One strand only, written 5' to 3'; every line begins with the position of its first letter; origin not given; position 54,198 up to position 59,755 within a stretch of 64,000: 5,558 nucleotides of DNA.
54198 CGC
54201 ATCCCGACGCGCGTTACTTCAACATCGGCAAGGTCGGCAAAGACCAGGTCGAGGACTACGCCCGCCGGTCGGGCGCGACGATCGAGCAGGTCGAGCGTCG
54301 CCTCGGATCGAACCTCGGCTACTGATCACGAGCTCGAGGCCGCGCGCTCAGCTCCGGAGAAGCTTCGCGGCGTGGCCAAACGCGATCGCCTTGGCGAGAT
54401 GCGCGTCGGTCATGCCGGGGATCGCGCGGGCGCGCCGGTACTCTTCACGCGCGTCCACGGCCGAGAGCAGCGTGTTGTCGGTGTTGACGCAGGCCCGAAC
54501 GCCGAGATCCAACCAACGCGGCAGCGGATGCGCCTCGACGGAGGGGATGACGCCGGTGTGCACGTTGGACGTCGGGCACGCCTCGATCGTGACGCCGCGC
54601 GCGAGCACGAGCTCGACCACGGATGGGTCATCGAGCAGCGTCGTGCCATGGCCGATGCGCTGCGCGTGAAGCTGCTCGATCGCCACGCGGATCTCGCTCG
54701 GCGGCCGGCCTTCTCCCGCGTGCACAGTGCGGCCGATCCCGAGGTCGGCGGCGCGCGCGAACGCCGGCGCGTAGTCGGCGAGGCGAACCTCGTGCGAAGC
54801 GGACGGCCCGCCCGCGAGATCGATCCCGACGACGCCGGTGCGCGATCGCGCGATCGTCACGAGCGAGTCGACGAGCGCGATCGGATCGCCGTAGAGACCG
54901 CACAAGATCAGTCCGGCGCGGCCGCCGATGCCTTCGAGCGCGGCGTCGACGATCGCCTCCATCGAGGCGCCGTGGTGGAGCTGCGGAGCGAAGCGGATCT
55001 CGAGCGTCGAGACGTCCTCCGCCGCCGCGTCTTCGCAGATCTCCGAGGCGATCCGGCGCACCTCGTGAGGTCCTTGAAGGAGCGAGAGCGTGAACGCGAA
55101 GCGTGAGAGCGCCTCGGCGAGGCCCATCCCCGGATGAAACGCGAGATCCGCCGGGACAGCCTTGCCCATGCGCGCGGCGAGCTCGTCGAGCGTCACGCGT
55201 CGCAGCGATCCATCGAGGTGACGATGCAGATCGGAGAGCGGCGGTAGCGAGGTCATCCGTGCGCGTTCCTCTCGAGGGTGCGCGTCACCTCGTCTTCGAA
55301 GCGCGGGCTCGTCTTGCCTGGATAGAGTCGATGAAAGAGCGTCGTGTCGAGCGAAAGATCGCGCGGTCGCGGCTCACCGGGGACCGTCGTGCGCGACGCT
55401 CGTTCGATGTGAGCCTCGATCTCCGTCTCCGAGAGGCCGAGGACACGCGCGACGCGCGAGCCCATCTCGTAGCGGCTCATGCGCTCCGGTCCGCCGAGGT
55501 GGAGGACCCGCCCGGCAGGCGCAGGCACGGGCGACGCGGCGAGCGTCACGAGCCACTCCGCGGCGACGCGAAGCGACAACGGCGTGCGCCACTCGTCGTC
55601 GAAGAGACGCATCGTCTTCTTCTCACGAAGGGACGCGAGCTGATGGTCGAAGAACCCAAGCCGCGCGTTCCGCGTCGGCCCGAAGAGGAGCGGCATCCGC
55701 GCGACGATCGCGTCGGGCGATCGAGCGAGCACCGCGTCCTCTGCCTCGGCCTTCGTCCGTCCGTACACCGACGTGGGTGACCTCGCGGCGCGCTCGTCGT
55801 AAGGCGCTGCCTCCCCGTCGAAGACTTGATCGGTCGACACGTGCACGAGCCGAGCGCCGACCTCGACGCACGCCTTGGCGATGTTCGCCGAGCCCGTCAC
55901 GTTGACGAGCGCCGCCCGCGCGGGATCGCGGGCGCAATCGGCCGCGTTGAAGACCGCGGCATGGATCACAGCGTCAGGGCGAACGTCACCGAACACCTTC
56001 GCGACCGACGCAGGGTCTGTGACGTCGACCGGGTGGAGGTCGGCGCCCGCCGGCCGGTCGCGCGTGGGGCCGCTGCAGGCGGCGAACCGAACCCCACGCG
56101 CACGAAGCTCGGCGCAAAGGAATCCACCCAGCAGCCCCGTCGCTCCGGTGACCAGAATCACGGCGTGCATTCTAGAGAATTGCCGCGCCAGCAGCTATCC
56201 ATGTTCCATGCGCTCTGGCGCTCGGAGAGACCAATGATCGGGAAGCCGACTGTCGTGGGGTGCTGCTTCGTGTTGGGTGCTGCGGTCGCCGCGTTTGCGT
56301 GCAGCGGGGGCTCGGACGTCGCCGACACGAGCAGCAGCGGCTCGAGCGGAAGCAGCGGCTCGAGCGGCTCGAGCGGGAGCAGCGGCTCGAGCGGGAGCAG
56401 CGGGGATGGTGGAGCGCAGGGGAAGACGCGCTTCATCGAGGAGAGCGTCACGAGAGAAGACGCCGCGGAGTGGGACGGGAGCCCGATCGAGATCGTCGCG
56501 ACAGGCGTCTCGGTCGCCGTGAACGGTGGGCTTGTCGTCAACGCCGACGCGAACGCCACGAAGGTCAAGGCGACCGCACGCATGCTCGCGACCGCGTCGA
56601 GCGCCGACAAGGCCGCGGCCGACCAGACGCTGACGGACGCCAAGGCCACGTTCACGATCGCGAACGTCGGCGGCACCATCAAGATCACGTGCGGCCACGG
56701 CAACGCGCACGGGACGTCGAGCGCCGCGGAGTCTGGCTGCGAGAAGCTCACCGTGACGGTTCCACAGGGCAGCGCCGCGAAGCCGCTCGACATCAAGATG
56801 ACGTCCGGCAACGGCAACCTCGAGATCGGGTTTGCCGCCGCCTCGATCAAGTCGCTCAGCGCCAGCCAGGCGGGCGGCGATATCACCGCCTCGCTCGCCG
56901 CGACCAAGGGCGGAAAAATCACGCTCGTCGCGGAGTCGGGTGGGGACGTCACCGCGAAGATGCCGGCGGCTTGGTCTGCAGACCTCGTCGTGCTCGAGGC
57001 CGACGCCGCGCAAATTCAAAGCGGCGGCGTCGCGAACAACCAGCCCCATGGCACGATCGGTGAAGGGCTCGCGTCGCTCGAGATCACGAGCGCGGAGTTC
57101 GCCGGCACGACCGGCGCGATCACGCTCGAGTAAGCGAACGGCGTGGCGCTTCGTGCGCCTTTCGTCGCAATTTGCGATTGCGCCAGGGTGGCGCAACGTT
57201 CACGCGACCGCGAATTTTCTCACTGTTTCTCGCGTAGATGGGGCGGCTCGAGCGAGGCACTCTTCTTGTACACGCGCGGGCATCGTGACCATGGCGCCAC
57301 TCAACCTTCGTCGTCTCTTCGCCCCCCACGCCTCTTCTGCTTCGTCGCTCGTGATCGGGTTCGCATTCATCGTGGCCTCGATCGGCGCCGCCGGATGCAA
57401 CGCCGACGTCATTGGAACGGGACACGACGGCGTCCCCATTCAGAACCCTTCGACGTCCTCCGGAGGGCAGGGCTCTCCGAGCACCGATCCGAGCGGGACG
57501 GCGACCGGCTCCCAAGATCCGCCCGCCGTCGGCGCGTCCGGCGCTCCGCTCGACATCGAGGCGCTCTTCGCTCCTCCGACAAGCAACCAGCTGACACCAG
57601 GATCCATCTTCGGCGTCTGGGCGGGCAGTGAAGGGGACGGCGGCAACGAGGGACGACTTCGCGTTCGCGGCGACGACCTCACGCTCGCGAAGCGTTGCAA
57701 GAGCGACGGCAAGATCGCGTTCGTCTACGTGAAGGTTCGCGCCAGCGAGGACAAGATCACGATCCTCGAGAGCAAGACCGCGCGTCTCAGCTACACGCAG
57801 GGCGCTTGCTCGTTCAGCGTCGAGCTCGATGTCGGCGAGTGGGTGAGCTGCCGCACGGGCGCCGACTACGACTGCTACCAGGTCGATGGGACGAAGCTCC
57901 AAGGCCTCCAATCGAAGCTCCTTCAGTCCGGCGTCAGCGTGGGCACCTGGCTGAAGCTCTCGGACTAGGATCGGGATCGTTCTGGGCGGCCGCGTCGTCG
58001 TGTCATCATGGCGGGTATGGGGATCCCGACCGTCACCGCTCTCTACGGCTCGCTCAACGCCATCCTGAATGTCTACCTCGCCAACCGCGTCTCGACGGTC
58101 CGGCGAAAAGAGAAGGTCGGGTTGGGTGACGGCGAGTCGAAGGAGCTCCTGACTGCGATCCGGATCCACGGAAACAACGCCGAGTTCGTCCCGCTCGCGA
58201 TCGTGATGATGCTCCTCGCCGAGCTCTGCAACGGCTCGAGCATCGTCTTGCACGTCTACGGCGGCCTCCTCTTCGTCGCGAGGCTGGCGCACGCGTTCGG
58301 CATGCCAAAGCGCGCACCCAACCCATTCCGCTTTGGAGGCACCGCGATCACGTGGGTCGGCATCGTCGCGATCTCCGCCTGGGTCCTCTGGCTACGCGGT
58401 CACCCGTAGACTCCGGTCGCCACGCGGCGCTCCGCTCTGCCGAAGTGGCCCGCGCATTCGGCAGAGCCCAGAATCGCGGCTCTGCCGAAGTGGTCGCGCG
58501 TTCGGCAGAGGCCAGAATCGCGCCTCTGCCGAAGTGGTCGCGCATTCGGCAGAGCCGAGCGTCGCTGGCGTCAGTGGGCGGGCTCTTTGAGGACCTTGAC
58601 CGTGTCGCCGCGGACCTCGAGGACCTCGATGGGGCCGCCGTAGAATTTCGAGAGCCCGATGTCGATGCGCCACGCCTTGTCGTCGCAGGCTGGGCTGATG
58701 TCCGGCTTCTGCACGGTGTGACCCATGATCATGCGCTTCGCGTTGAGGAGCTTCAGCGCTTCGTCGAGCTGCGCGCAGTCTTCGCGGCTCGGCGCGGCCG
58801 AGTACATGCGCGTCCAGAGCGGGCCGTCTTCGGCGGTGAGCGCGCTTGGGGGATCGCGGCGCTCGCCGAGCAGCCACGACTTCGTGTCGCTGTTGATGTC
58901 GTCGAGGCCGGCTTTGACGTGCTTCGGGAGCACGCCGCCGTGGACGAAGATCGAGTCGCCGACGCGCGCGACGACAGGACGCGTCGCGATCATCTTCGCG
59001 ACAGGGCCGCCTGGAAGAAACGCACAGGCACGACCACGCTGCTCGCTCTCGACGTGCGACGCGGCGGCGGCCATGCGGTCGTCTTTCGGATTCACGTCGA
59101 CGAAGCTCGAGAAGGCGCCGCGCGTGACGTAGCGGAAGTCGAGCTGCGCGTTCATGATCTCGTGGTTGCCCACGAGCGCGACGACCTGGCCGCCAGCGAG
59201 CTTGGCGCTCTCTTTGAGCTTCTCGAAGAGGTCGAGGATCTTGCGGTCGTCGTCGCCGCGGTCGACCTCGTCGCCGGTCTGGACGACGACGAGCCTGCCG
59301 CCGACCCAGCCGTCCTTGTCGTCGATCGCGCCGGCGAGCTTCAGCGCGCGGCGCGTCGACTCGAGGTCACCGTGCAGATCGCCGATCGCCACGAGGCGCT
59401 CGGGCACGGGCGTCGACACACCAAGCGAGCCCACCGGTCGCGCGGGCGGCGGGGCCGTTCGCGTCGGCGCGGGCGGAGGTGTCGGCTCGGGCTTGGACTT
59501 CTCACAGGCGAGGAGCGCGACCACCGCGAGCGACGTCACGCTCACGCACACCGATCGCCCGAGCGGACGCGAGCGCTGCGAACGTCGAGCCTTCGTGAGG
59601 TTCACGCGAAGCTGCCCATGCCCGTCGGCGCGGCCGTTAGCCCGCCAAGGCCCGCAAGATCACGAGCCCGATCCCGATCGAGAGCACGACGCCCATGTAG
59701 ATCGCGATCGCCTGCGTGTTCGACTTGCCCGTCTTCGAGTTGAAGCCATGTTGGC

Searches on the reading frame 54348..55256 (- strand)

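Call 43: search_protein_families(library=pfam, proteins=[window:54348-55256:-])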
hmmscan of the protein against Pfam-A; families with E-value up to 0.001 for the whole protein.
window:54348-55256:- (302 aa): 1 family
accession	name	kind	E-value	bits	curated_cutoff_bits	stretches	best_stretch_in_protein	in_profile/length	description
PF00962.28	A_deaminase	-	2.4e-53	181.8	27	1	6-290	1-305/330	Adenosine deaminase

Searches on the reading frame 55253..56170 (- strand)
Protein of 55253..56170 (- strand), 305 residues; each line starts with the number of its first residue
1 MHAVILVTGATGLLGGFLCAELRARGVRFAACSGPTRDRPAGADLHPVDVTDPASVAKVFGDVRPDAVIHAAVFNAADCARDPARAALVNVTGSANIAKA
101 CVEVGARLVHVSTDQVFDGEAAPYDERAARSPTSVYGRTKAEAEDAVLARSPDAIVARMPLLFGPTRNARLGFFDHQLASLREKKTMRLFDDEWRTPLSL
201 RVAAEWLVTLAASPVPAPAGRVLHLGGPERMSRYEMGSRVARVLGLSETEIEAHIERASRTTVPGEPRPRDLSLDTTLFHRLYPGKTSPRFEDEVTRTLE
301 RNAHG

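Call 43: search_protein_families(library=pfam, proteins=[window:55253-56170:-])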
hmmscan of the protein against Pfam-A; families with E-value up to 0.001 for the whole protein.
window:55253-56170:- (305 aa): 7 families
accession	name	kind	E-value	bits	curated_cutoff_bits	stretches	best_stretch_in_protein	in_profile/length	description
PF04321.23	RmlD_sub_bind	-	1.1e-56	192.5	27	1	5-301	3-284/287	RmlD substrate binding domain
PF01370.27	Epimerase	-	5.9e-29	101.6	20.9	1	5-194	1-208/240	NAD dependent epimerase/dehydratase family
PF16363.11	GDP_Man_Dehyd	-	1.3e-15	58.2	27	1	6-147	1-164/332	GDP-mannose 4,6 dehydratase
PF01073.25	3Beta_HSD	-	6.4e-10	38.9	22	1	6-149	1-159/280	3-beta hydroxysteroid dehydrogenase/isomerase family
PF02719.21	Polysacc_synt_2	-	4.9e-09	36.2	20.2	1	49-151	62-153/293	Polysaccharide biosynthesis protein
PF07993.18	NAD_binding_4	-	1.5e-06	28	20.1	1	66-160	90-205/258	Male sterility protein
PF13460.12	NAD_binding_10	-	3.3e-06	27.5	27.2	1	9-160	1-144/184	NAD(P)H-binding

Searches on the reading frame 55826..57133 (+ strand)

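Call 16: search_protein_families(library=pfam, proteins=[window:55826-57133:+])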
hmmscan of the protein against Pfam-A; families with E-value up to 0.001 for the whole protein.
window:55826-57133:+ (435 aa): 1 family
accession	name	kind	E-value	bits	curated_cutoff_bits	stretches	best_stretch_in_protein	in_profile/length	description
PF13349.12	DUF4097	-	1.8e-06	28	22.9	1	257-376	17-130/247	Toastrack DUF4097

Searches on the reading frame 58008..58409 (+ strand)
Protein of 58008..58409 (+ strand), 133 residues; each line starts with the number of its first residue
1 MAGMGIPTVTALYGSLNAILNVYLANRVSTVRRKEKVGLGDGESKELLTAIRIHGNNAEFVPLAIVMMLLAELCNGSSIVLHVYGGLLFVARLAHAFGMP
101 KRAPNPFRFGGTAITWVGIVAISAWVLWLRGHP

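Call 16: search_protein_families(library=pfam, proteins=[window:58008-58409:+])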
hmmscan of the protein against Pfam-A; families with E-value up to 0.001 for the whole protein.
window:58008-58409:+ (133 aa): 1 family
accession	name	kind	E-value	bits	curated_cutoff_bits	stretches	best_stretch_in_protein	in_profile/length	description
PF01124.23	MAPEG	-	2.4e-21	76.7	23.4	1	11-128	2-129/129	MAPEG family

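Call 31: find_encoding_contigs(protein=window:58008-58409:+, flank=4000, max_places=10)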
Protein window:58008-58409:+ (133 aa): 2 contigs read that carry it; 2 places shown.
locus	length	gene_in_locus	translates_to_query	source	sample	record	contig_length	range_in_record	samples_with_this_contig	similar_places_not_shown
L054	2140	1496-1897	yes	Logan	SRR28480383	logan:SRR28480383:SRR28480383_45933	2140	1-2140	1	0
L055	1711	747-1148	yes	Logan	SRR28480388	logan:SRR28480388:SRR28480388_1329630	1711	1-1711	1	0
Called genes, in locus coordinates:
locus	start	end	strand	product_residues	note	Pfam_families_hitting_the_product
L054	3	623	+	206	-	?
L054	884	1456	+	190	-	-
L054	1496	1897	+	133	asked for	PF01124:MAPEG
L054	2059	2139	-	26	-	?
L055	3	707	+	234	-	?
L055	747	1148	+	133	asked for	PF01124:MAPEG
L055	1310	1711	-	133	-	?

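Call 52: find_homologous_proteins(query=window:58008-58409:+, max_evalue=1e-40)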
Query window:58008-58409:+ (133 aa): 158 proteins with E <= 1e-40 among 202 candidates; the best 120 are listed.
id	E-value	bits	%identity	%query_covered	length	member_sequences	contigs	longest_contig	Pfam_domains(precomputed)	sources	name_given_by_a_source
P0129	1.4e-81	289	100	100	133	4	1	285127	PF01124.24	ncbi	-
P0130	1.6e-59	217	77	97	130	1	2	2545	PF01124.24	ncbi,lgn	-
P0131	1.3e-58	214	78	95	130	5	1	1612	PF01124.24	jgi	jgi:uncharacterized membrane protein YecN with MAPEG domain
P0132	9.7e-58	212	76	95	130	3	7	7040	PF01124.24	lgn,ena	-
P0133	1.2e-56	208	75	95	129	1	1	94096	PF01124.24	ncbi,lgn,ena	-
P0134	9.6e-56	205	75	95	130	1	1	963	PF01124.24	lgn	-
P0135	7.0e-55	202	76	95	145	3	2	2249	PF01124.24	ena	-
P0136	1.6e-54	201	74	94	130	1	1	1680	PF01124.24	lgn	-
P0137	1.7e-54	201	71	97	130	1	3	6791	PF01124.24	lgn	-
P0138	3.0e-54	200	72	97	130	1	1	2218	PF01124.24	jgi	jgi:uncharacterized membrane protein YecN with MAPEG domain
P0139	4.1e-54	200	72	97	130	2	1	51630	PF01124.24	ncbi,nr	ncbi:MAG: MAPEG family protein [Labilithrix sp.]|nr:MAPEG family protein [Labilithrix sp.]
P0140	5.2e-54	199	69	95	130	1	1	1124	PF01124.24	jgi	jgi:uncharacterized membrane protein YecN with MAPEG domain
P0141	6.2e-54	199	74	93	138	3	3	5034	PF01124.24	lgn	-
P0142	8.4e-54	199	72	95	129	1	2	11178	PF01124.24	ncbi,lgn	-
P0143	2.0e-53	198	72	95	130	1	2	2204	PF01124.24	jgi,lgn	jgi:hypothetical protein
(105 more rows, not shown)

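Call 53: list_cluster_members(proteins=[P0129, P0001])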
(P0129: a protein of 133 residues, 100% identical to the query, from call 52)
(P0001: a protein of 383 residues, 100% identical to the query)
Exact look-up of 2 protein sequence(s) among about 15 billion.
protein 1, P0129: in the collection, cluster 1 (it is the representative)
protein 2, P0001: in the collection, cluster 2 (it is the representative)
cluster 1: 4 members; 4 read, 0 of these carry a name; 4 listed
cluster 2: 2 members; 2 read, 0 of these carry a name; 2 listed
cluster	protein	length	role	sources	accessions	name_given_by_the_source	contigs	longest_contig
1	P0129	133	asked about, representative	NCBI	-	-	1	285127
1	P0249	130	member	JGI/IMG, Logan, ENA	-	-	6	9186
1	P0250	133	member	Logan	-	-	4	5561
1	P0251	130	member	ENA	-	-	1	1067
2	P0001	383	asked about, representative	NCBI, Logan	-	-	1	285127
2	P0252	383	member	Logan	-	-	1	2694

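Call 54: find_encoding_contigs(protein=P0250, flank=4000, max_places=6)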
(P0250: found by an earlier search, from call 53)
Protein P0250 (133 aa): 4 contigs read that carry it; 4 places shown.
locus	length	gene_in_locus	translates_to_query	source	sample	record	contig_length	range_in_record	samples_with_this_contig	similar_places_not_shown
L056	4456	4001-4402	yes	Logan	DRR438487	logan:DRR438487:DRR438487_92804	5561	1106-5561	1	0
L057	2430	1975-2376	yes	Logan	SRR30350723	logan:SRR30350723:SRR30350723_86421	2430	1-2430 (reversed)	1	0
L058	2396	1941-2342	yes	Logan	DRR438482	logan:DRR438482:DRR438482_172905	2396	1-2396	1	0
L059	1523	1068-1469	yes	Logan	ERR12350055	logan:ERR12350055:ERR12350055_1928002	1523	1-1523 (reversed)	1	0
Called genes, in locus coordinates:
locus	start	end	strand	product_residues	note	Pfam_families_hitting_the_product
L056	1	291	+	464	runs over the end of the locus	?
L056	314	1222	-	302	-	PF00962:A_deaminase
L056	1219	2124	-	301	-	PF01073:3Beta_HSD (weak), PF01370:Epimerase, PF04321:RmlD_sub_bind, PF07993:NAD_binding_4 (faint), PF16363:GDP_Man_Dehyd, PF02719:Polysacc_synt_2 (weak)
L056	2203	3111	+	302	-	-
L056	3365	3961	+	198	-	-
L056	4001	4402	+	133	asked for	PF01124:MAPEG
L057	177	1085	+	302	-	-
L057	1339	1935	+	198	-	-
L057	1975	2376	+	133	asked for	PF01124:MAPEG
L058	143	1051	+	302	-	-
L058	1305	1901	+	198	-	-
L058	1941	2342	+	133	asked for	PF01124:MAPEG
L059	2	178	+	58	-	?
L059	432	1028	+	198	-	-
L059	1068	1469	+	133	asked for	PF01124:MAPEG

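Call 55: find_encoding_contigs(protein=P0249, flank=5000, max_places=6)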
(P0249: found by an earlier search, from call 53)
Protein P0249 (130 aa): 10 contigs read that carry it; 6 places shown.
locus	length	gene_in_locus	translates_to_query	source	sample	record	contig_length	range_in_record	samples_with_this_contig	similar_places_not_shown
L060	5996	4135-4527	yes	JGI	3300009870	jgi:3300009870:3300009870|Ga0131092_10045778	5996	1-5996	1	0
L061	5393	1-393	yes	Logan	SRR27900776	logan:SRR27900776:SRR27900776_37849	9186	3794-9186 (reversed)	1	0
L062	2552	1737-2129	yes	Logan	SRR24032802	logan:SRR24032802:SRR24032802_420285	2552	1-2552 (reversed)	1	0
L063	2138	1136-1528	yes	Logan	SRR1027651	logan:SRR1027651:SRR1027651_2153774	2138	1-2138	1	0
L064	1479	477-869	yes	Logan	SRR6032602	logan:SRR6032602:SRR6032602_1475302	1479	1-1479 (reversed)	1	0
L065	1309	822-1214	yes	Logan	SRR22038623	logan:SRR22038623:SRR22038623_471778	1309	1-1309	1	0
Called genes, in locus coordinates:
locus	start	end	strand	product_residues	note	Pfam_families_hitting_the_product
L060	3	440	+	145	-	?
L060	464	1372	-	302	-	PF00962:A_deaminase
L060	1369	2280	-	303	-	PF01073:3Beta_HSD, PF01370:Epimerase, PF04321:RmlD_sub_bind, PF07993:NAD_binding_4 (faint), PF16363:GDP_Man_Dehyd, PF02719:Polysacc_synt_2 (weak)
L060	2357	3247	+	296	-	-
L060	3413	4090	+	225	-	-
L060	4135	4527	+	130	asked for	PF01124:MAPEG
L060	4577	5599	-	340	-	PF00149:Metallophos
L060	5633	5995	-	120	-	?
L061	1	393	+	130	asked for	PF01124:MAPEG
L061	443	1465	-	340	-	PF00149:Metallophos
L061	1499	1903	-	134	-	-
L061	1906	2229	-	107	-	PF01521:Fe-S_biosyn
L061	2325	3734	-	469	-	-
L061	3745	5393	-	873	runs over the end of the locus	-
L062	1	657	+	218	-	?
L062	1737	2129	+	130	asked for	PF01124:MAPEG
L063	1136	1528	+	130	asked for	PF01124:MAPEG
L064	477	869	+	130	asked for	PF01124:MAPEG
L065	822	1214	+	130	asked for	PF01124:MAPEG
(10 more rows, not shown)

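Call 58: find_encoding_contigs(protein=P0252, flank=4000, max_places=6)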
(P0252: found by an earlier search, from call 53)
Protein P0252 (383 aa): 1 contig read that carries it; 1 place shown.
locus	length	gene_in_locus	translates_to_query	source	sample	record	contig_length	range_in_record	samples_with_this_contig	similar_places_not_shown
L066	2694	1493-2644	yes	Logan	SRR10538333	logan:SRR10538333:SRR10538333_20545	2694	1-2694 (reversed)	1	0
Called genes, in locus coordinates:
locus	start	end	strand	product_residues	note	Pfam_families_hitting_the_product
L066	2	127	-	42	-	?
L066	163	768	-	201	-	PF00691:OmpA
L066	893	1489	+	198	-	-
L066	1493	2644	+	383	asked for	PF04339:FemAB_like, PF13480:Acetyltransf_6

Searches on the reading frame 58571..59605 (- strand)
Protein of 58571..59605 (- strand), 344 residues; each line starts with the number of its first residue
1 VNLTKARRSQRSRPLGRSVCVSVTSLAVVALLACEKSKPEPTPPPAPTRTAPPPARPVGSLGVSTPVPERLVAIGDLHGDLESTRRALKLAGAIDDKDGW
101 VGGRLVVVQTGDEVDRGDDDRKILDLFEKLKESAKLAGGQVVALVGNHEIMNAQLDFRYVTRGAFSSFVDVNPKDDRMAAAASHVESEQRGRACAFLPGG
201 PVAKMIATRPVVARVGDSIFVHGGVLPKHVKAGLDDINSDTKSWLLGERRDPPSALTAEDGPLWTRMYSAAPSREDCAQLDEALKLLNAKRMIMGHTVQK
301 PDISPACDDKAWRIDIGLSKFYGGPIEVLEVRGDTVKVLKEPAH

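Call 16: search_protein_families(library=pfam, proteins=[window:58571-59605:-])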
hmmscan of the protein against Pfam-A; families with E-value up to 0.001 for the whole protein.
window:58571-59605:- (344 aa): 1 family
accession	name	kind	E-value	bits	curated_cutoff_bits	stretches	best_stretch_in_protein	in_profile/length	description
PF00149.33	Metallophos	-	2.1e-13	51.6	21.5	1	70-299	2-190/191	Calcineurin-like phosphoesterase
